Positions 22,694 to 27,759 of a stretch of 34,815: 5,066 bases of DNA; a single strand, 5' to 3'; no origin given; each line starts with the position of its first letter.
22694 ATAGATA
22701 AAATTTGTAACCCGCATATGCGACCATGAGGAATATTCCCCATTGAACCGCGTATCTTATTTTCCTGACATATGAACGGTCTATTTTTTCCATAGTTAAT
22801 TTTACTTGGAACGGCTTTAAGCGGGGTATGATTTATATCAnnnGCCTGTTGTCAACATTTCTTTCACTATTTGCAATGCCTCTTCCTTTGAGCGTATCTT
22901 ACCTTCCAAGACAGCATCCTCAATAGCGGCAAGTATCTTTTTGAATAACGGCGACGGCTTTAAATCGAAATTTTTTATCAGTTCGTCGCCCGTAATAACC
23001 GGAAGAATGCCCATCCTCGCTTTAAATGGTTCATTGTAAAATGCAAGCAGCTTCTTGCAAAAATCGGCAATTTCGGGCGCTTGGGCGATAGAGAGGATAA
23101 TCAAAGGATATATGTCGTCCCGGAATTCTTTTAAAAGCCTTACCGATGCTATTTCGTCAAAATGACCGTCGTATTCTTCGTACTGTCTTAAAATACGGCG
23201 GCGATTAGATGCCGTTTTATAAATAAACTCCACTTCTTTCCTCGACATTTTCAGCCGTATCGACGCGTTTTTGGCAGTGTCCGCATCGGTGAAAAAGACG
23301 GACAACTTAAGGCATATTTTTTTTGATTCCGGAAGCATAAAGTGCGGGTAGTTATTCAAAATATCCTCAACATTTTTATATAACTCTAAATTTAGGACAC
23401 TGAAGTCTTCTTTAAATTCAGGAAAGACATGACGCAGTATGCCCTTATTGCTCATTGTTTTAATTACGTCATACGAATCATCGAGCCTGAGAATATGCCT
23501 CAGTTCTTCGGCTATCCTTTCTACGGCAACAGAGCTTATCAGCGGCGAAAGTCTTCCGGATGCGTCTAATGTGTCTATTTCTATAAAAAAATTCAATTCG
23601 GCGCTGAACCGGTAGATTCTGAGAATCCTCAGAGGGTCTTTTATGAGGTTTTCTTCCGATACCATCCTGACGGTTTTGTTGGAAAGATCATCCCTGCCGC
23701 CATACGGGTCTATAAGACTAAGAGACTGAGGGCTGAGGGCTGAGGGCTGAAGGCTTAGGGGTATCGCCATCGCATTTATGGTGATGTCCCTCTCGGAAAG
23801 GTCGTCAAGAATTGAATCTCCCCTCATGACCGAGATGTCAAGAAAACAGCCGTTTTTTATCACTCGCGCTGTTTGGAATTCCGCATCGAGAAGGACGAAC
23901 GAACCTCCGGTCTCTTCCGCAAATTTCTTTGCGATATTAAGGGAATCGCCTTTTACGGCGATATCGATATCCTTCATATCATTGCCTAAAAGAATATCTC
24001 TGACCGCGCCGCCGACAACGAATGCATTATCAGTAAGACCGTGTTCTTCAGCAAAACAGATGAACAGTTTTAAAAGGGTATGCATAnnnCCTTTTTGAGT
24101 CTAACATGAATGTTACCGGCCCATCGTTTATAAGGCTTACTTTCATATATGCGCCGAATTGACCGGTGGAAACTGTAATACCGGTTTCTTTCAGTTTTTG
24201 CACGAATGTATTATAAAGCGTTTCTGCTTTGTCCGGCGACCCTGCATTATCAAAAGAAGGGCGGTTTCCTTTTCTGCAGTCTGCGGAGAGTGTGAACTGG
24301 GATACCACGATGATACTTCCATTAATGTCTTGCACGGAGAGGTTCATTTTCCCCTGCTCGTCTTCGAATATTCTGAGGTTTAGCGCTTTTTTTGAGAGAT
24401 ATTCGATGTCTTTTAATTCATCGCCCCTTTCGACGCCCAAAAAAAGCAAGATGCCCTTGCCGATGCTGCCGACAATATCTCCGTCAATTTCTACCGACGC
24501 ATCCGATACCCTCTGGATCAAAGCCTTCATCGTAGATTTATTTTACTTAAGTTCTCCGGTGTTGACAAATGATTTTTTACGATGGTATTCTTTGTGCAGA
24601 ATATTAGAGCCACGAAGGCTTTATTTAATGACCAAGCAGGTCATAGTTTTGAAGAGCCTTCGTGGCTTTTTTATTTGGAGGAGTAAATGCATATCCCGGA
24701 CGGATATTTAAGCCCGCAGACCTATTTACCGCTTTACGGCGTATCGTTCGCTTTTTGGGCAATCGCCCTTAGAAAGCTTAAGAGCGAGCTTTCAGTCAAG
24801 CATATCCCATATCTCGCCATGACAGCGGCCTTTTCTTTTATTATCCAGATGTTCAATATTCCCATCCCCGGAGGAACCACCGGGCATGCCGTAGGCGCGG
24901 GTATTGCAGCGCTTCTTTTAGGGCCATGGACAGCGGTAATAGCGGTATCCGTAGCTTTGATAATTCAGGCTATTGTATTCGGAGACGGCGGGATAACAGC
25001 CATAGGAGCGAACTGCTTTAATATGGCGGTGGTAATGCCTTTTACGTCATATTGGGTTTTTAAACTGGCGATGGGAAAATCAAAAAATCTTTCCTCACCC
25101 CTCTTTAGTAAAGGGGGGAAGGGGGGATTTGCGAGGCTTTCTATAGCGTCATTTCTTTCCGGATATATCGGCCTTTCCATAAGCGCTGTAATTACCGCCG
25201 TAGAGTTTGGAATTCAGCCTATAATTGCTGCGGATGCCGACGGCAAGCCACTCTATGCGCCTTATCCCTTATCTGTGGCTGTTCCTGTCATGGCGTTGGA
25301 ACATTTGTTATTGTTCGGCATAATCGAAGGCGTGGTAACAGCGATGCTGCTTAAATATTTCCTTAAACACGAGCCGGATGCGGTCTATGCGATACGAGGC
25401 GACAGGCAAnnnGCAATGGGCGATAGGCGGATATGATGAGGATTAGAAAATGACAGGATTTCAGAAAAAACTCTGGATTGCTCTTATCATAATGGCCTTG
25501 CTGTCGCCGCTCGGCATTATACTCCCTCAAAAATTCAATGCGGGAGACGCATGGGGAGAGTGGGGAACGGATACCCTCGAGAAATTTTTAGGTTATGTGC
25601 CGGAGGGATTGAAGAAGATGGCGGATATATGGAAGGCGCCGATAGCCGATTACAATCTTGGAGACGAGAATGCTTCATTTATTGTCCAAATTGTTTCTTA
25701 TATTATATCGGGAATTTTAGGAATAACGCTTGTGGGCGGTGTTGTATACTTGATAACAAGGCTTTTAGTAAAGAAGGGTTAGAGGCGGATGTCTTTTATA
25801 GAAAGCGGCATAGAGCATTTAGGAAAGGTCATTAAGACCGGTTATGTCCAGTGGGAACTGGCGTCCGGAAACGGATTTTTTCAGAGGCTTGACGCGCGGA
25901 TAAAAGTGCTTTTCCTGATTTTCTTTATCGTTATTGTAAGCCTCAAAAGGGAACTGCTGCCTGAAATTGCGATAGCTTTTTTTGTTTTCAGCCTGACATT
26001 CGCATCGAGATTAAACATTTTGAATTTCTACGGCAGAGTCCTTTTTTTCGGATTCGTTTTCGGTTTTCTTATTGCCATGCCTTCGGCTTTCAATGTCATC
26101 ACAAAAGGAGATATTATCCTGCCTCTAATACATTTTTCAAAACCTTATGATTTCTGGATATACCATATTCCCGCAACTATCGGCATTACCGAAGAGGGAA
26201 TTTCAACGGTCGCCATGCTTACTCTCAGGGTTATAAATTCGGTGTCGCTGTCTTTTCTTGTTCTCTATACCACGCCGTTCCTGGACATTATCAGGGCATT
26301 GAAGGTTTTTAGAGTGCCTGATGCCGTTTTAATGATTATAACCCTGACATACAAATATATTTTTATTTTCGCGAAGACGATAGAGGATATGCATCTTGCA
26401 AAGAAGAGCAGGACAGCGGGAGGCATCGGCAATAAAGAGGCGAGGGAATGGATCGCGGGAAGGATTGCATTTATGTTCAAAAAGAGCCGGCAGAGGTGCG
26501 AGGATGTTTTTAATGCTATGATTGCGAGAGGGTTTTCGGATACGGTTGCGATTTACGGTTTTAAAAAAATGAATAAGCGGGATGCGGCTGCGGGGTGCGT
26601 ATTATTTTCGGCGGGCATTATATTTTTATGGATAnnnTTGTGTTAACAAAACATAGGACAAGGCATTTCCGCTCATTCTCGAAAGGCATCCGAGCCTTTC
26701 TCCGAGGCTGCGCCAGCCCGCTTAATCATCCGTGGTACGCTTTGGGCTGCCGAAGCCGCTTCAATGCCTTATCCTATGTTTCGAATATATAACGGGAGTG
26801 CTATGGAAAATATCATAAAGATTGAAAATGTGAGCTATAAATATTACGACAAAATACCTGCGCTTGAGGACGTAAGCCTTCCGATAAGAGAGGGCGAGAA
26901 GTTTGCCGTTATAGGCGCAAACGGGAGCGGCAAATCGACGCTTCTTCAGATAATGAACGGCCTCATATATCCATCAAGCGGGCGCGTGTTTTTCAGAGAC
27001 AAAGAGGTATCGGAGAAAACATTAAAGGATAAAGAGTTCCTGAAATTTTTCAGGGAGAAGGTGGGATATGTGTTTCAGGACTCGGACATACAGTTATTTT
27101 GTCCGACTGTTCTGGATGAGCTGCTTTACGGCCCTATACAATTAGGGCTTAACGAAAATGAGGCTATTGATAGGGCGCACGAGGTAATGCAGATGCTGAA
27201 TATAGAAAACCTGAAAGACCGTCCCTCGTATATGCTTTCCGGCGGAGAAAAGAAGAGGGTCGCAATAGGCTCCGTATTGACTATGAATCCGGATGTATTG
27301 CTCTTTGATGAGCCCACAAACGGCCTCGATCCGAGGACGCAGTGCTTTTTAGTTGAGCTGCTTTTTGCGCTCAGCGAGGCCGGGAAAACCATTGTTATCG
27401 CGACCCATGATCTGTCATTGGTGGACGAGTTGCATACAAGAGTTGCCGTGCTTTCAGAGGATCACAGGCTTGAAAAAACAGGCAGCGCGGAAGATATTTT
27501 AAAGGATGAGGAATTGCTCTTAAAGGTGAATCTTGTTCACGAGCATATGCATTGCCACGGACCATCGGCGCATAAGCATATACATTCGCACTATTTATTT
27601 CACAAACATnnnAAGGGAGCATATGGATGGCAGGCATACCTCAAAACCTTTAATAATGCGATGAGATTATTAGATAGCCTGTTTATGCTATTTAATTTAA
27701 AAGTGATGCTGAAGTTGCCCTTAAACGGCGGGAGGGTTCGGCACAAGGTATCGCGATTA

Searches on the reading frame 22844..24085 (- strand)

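Call 50: search_protein_families(library=pfam, proteins=[window:22844-24085:-], max_evalue=0.001)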
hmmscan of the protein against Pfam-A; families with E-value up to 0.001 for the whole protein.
window:22844-24085:- (414 aa): 3 families
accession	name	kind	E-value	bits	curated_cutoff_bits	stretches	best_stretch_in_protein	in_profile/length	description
PF01743.26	PolyA_pol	-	7.6e-21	75.2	23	1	21-140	1-126/126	Poly A polymerase head domain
PF12627.12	PolyA_pol_RNAbd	-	1.4e-12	47.6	22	1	165-226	1-62/64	Probable RNA and SrmB- binding site of polymerase A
PF13735.12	tRNA_NucTran2_2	-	3.9e-08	33.8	27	1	363-404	104-145/149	tRNA nucleotidyltransferase domain 2 putative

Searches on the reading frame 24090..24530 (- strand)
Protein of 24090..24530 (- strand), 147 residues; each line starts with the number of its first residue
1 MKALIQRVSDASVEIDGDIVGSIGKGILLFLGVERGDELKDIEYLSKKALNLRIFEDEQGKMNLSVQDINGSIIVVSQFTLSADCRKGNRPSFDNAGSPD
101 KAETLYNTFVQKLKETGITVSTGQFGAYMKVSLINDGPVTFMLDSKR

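Call 50: search_protein_families(library=pfam, proteins=[window:24090-24530:-], max_evalue=0.001)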
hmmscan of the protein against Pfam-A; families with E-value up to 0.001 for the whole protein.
window:24090-24530:- (147 aa): 1 family
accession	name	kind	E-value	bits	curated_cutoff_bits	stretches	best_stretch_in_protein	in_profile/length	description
PF02580.21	Tyr_Deacylase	-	2.2e-60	203.6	25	1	2-144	1-144/144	D-Tyr-tRNA(Tyr) deacylase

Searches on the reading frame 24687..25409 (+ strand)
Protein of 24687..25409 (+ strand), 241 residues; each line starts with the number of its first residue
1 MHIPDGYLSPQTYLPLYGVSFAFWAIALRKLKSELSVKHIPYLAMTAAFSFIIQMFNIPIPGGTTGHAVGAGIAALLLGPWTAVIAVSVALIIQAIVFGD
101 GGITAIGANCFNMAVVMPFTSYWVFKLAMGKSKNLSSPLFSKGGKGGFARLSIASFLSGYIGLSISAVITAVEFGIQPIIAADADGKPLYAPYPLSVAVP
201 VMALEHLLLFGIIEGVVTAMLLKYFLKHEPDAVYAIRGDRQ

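Call 50: search_protein_families(library=pfam, proteins=[window:24687-25409:+], max_evalue=0.001)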
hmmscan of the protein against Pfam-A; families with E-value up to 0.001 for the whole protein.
window:24687-25409:+ (241 aa): 2 families
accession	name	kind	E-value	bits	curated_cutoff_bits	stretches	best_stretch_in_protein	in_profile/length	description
PF01891.21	CbiM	-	3.7e-63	213.5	23.1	1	2-231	1-204/205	Cobalt uptake substrate-specific transmembrane region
PF12822.12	ECF_trnsprt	-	8.1e-05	23.1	30.7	1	43-222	6-165/169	ECF transporter, substrate-specific component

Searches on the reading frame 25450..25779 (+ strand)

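Call 50: search_protein_families(library=pfam, proteins=[window:25450-25779:+], max_evalue=0.001)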
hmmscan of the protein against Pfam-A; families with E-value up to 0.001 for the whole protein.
window:25450-25779:+ (110 aa): 1 family
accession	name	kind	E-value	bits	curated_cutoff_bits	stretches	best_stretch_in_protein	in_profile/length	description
PF13190.11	PDGLE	-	5.5e-08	33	27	1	6-106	1-100/102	PDGLE domain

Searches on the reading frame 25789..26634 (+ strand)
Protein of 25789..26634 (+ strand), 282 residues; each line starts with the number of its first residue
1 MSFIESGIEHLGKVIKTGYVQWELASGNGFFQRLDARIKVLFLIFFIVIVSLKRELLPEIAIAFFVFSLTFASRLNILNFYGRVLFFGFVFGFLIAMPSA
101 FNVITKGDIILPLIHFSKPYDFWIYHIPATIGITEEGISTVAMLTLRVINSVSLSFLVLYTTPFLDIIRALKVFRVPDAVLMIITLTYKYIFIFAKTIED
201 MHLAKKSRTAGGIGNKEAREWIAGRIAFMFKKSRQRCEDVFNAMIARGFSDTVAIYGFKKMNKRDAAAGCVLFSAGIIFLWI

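Call 50: search_protein_families(library=pfam, proteins=[window:25789-26634:+], max_evalue=0.001)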
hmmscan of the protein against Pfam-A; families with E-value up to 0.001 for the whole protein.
window:25789-26634:+ (282 aa): 1 family
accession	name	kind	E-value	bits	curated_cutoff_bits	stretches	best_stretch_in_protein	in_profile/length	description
PF02361.21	CbiQ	-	6.5e-28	98.3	25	1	31-251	5-210/216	Cobalt transport protein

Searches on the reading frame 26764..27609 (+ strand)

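Call 50: search_protein_families(library=pfam, proteins=[window:26764-27609:+], max_evalue=0.001)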
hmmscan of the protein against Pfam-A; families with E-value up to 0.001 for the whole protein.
window:26764-27609:+ (282 aa): 5 families
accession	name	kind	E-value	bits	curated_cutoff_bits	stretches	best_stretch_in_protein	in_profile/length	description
PF00005.33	ABC_tran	-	1.8e-32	113.2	25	1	34-186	1-137/137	ABC transporter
PF13304.12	AAA_21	-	5.2e-17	63.3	27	2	128-221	197-304/304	AAA domain, putative AbiEii toxin, Type IV TA system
PF13175.12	AAA_15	-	1.3e-07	32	32.1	1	34-91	14-63/374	AAA ATPase domain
PF02463.25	SMC_N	-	5.4e-07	29.7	40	1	47-231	27-213/220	RecF/RecN/SMC N terminal domain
PF13555.12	AAA_29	-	1.1e-05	25.5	27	1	38-72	16-50/61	P-loop containing region of AAA domain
